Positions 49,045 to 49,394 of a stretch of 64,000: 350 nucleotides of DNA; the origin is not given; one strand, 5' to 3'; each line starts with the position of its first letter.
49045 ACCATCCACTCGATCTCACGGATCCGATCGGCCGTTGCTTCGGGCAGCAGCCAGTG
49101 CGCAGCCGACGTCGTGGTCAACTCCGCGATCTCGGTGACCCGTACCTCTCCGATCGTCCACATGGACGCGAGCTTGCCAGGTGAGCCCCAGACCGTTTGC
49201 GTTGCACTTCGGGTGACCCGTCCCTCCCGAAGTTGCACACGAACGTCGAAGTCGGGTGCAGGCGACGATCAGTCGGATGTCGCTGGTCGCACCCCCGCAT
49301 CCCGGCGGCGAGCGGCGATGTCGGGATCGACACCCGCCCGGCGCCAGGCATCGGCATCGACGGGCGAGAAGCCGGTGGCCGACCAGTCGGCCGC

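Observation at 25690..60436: Family of 50-nt palindromic intergenic elements: eight copies, all in one orientation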

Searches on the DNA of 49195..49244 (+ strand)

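Call 26: build_rna_model(alignment_id=A2, structure=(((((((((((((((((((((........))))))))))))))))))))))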
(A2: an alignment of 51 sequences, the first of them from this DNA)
Model R1 built from alignment A2 (51 sequences, 50 columns); structure: as given.
model positions 50; base pairs 21; branch points 0; effective number of sequences 10.39; information 1.106 bits per position. Calibrated on 0.2 Mb of random sequence (short: E-values are rough).
structure used (alignment columns):
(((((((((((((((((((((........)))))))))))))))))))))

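Call 27: search_with_rna_model(model_id=R1, sources=[window, L007, L008, L009, L010, L011, L012, L013, L014, L015, L016, L017, L018, L019, L020, L021, L022, L023, L024, L025, L026, L027, L028, L029, L030, L031, L032, L033, L034, L035, L036, L037, L038, L039, L040, L041, L042, L043, L044, L045, L049, L082, L087], max_evalue=1)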
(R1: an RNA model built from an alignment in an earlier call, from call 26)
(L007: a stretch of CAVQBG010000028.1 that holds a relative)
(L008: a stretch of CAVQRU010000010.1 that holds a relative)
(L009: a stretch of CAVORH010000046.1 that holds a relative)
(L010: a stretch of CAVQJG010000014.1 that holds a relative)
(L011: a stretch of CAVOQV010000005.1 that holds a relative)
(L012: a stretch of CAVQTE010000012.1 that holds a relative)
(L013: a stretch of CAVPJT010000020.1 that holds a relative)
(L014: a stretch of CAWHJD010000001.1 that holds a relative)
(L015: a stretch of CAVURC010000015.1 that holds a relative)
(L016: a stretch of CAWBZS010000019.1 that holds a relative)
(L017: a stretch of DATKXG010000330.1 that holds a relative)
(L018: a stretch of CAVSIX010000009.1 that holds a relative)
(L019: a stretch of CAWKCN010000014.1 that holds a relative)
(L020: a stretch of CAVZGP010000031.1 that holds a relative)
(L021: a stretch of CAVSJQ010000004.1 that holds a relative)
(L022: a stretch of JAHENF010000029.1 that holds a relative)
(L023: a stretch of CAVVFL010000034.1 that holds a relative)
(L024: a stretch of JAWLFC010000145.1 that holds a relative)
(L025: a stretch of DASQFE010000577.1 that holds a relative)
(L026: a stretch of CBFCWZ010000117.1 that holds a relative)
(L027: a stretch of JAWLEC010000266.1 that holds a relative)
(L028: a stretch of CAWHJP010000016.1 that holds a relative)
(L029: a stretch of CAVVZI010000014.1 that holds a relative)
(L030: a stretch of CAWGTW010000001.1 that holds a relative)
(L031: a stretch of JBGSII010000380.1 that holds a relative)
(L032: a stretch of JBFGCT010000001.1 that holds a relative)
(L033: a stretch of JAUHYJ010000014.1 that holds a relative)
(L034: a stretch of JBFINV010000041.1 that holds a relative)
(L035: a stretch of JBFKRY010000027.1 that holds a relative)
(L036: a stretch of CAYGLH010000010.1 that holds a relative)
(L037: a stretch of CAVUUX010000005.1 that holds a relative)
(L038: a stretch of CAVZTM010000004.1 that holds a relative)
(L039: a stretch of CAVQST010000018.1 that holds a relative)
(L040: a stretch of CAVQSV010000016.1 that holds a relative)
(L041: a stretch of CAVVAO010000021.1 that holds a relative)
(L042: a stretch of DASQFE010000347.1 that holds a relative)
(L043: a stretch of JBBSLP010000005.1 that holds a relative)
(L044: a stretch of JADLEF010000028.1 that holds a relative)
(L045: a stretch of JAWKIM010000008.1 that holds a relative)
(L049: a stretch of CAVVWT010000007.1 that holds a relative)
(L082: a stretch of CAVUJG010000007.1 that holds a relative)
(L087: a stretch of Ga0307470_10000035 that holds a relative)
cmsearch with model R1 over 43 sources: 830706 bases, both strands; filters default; matches with E-value up to 1: 112.
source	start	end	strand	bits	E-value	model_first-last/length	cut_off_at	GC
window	53535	53584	+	74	2.1e-18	1-50/50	no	0.62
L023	345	394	+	73.1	3.8e-18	1-50/50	no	0.6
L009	12082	12131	+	73.1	3.9e-18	1-50/50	no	0.58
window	54142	54191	+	71.7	1e-17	1-50/50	no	0.58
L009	12154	12203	+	71.5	1.2e-17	1-50/50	no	0.6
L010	12085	12134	+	71.3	1.3e-17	1-50/50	no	0.6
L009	20043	20092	+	70.1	3.1e-17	1-50/50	no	0.62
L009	18261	18310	+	69.7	4.2e-17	1-50/50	no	0.62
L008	12797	12846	+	69.3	5.6e-17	1-50/50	no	0.64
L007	18861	18910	+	68.8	7.8e-17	1-50/50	no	0.66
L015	20146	20195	+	68.7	8.1e-17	1-50/50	no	0.56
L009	12568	12617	+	68.6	9.2e-17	1-50/50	no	0.64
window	53606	53655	+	68.1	1.3e-16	1-50/50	no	0.62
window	59750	59799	+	68.1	1.3e-16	1-50/50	no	0.64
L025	4708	4757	-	67.8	1.5e-16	1-50/50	no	0.56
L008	12584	12633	+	67.8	1.6e-16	1-50/50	no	0.64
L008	12106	12155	+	67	2.6e-16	1-50/50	no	0.64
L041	5003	5052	+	66.5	3.7e-16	1-50/50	no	0.64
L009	12638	12687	+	66.2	4.8e-16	1-50/50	no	0.64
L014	12102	12151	+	66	5.5e-16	1-50/50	no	0.6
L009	7770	7819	+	65.4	8.5e-16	1-50/50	no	0.6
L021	12997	13046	-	65.3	8.9e-16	1-50/50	no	0.58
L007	12618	12667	+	65.2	9.3e-16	1-50/50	no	0.62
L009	19419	19468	+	65.2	9.8e-16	1-50/50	no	0.6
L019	2791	2840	+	64.7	1.3e-15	1-50/50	no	0.62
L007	18224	18273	+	64.7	1.4e-15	1-50/50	no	0.62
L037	12112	12161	+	64.4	1.7e-15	1-50/50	no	0.6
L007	12118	12167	+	64.3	1.8e-15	1-50/50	no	0.62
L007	12190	12239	+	63.7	2.7e-15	1-50/50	no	0.62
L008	12655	12704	+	62.6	5.5e-15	1-50/50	no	0.66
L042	9499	9548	-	62.5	6e-15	1-50/50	no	0.56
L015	21699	21748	+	60.8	2e-14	1-50/50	no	0.58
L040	126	175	+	60.8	2e-14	1-50/50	no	0.66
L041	554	603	+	60.7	2.1e-14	1-50/50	no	0.6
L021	12997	13046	+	60.4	2.6e-14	1-50/50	no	0.58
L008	12725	12774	+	60.2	3e-14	1-50/50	no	0.62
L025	4708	4757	+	58.7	8.5e-14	1-50/50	no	0.56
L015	20146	20195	-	58.1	1.3e-13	1-50/50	no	0.56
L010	7768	7817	+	58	1.4e-13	1-50/50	no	0.62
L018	12080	12129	-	56.7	3.5e-13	1-50/50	no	0.64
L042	1169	1218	-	56.5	3.8e-13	1-50/50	no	0.56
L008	12178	12227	+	56.5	3.8e-13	1-50/50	no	0.64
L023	345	394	-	55.7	6.7e-13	1-50/50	no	0.6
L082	758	807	-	55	1.1e-12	1-50/50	no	0.58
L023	12115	12164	+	54.6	1.4e-12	1-50/50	no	0.58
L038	13680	13729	+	54.3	1.8e-12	1-50/50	no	0.62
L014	12102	12151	-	54.2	1.9e-12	1-50/50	no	0.6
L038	19782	19831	-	53.6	2.9e-12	1-50/50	no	0.56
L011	2239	2288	-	53.5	3.1e-12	1-50/50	no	0.58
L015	12090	12139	+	53.4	3.4e-12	1-50/50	no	0.58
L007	18861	18910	-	53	4.3e-12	1-50/50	no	0.66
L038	19782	19831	+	52.6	6e-12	1-50/50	no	0.56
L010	12085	12134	-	52.2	7.8e-12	1-50/50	no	0.6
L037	12112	12161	-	52.2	7.9e-12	1-50/50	no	0.6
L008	12584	12633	-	51.8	1e-11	1-50/50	no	0.64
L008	12797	12846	-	50.8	2e-11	1-50/50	no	0.64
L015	12090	12139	-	50.6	2.4e-11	1-50/50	no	0.58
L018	12080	12129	+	50.3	2.8e-11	1-50/50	no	0.64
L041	5003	5052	-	49.3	5.9e-11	1-50/50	no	0.64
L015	21699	21748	-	49.2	6.3e-11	1-50/50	no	0.58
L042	1169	1218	+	48.4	1.1e-10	1-50/50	no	0.56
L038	13754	13803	+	47.1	2.5e-10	1-50/50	no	0.58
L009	12082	12131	-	46.4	4.2e-10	1-50/50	no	0.58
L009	20043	20092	-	46.3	4.6e-10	1-50/50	no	0.62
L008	12725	12774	-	45.4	8.6e-10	1-50/50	no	0.62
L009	12154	12203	-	44.8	1.3e-09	1-50/50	no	0.6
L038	16836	16885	+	44.4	1.7e-09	1-50/50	no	0.6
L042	9499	9548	+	43.5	3.1e-09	1-50/50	no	0.56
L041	554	603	-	42.4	6.7e-09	1-50/50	no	0.6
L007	12190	12239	-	42.3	7.2e-09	1-50/50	no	0.62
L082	758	807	+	41.9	9.7e-09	1-50/50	no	0.58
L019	2791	2840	-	41.5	1.3e-08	1-50/50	no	0.62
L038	17993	18042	-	41.5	1.3e-08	1-50/50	no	0.56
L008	12178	12227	-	41.3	1.5e-08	1-50/50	no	0.64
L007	12118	12167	-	40.6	2.3e-08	1-50/50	no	0.62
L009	12638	12687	-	40.5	2.5e-08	1-50/50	no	0.64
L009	18261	18310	-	40.3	3e-08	1-50/50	no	0.62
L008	12106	12155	-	40.3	3e-08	1-50/50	no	0.64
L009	12568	12617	-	40.1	3.4e-08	1-50/50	no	0.64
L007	12618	12667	-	40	3.6e-08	1-50/50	no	0.62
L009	7770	7819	-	38.7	8.7e-08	1-50/50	no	0.6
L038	17993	18042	+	37.7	1.7e-07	1-50/50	no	0.56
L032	13584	13633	+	37.4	2.2e-07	1-50/50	no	0.62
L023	12115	12164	-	35.9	6.2e-07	1-50/50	no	0.58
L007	18224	18273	-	35.5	8.4e-07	1-50/50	no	0.62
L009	19419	19468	-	34.7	1.4e-06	1-50/50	no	0.6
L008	12655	12704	-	34.3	1.9e-06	1-50/50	no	0.66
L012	12073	12122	+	33.9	2.5e-06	1-50/50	no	0.54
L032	13584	13633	-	33.6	3e-06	1-50/50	no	0.62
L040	126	175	-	33.4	3.5e-06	1-50/50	no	0.66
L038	13680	13729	-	33.1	4.2e-06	1-50/50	no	0.62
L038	13754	13803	-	32.5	6.4e-06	1-50/50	no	0.58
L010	7768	7817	-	31.7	1.1e-05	1-50/50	no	0.62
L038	16836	16885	-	30.1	3.5e-05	1-50/50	no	0.6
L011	2239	2288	+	26.5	0.00042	1-50/50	no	0.58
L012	12073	12122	-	25.1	0.0011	1-50/50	no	0.54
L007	10540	10619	-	17.7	0.19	1-50/50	no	0.71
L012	11164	11201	+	17.1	0.28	6-45/50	no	0.82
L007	6820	6853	+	16.2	0.51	9-42/50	no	0.65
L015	20622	20641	+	15.8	0.69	16-35/50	no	0.95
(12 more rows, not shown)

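Call 36: search_with_rna_model(model_id=R1, sources=[L087, L088, L090, L091, L093, L094], max_evalue=0.1)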
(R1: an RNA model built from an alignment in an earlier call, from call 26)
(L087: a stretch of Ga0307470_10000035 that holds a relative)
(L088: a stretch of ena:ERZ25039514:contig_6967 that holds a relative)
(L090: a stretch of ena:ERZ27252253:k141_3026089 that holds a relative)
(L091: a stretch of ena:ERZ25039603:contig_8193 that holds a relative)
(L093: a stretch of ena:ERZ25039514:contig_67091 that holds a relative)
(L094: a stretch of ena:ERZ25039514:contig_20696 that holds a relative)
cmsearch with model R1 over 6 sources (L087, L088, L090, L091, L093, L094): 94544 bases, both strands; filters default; matches with E-value up to 0.1: 28.
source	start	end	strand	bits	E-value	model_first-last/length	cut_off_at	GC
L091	19552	19601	-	74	2.4e-19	1-50/50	no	0.62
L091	18950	18999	-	71.7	1.2e-18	1-50/50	no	0.58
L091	19481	19530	-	71.1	1.8e-18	1-50/50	no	0.62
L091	19046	19095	-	69.4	5.7e-18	1-50/50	no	0.6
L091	13342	13391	-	68.1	1.5e-17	1-50/50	no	0.64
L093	13342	13391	-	68.1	1.5e-17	1-50/50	no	0.64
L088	12235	12284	+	59.4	5.9e-15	1-50/50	no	0.62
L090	11026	11075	+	59.4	5.9e-15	1-50/50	no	0.62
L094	6293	6342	+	58.2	1.4e-14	1-50/50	no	0.64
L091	6293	6342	+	56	6.4e-14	1-50/50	no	0.58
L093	6292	6341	+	56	6.4e-14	1-50/50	no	0.58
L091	12705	12754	-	55.3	1e-13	1-50/50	no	0.6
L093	12705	12754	-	55.3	1e-13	1-50/50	no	0.6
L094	12705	12754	-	55.3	1e-13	1-50/50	no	0.6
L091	18950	18999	+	50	4e-12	1-50/50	no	0.58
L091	19481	19530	+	49.6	5.3e-12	1-50/50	no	0.62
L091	19552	19601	+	48.4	1.2e-11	1-50/50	no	0.62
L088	12235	12284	-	47.9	1.7e-11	1-50/50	no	0.62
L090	11026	11075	-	47.9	1.7e-11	1-50/50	no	0.62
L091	12705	12754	+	46.9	3.5e-11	1-50/50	no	0.6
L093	12705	12754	+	46.9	3.5e-11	1-50/50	no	0.6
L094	12705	12754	+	46.9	3.5e-11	1-50/50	no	0.6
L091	19046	19095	+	46.7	4e-11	1-50/50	no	0.6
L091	6293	6342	-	39.2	7.2e-09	1-50/50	no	0.58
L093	6292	6341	-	39.2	7.2e-09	1-50/50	no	0.58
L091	13342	13391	+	35.7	8e-08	1-50/50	no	0.64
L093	13342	13391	+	35.7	8e-08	1-50/50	no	0.64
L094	6293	6342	-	34.1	2.4e-07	1-50/50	no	0.64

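Call 57: search_with_rna_model(model_id=R1, source=window, filters=off, max_evalue=5)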
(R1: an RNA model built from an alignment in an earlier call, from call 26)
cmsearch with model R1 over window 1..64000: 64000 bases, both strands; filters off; matches with E-value up to 5: 27.
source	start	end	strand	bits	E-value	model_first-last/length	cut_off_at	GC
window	53535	53584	+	74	1.6e-19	1-50/50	no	0.62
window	54142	54191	+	71.7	7.9e-19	1-50/50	no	0.58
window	53606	53655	+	68.1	9.7e-18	1-50/50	no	0.62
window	59750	59799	+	68.1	1e-17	1-50/50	no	0.64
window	54046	54095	+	66.7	2.6e-17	1-50/50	no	0.62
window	49195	49244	+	63.1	3.2e-16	1-50/50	no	0.6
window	25690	25739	+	59.4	4e-15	1-50/50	no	0.62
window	60387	60436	+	55.3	6.8e-14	1-50/50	no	0.6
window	54142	54191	-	50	2.7e-12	1-50/50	no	0.58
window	53535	53584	-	48.4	8e-12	1-50/50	no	0.62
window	25690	25739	-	47.9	1.2e-11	1-50/50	no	0.62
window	53606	53655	-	47.4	1.7e-11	1-50/50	no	0.62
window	60387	60436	-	46.9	2.4e-11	1-50/50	no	0.6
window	54046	54095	-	44.2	1.5e-10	1-50/50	no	0.62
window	49195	49244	-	37.1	2.1e-08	1-50/50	no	0.6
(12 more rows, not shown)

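Call 72: search_with_rna_model(model_id=R1, sources=[L095, L096, L097], max_evalue=0.1)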
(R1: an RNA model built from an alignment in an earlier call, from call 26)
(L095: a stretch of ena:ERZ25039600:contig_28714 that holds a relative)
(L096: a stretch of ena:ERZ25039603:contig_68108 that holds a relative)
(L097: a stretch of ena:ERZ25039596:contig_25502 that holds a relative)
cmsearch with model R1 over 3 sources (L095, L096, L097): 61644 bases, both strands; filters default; matches with E-value up to 0.1: 11.
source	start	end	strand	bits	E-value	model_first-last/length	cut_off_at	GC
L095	3883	3932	+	68.8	5.7e-18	1-50/50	no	0.62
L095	10546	10595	+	68.8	5.8e-18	1-50/50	no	0.66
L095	3811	3860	+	68.2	8.6e-18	1-50/50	no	0.64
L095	9909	9958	+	64.7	1e-16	1-50/50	no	0.62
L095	4303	4352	+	61.8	7.4e-16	1-50/50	no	0.64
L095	10546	10595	-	53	3.2e-13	1-50/50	no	0.66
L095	3811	3860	-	47.9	1.1e-11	1-50/50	no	0.64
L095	3883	3932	-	41.2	1.2e-09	1-50/50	no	0.62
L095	4303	4352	-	36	4.2e-08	1-50/50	no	0.64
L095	9909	9958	-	35.5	6.2e-08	1-50/50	no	0.62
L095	2233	2312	-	17.7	0.014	1-50/50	no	0.71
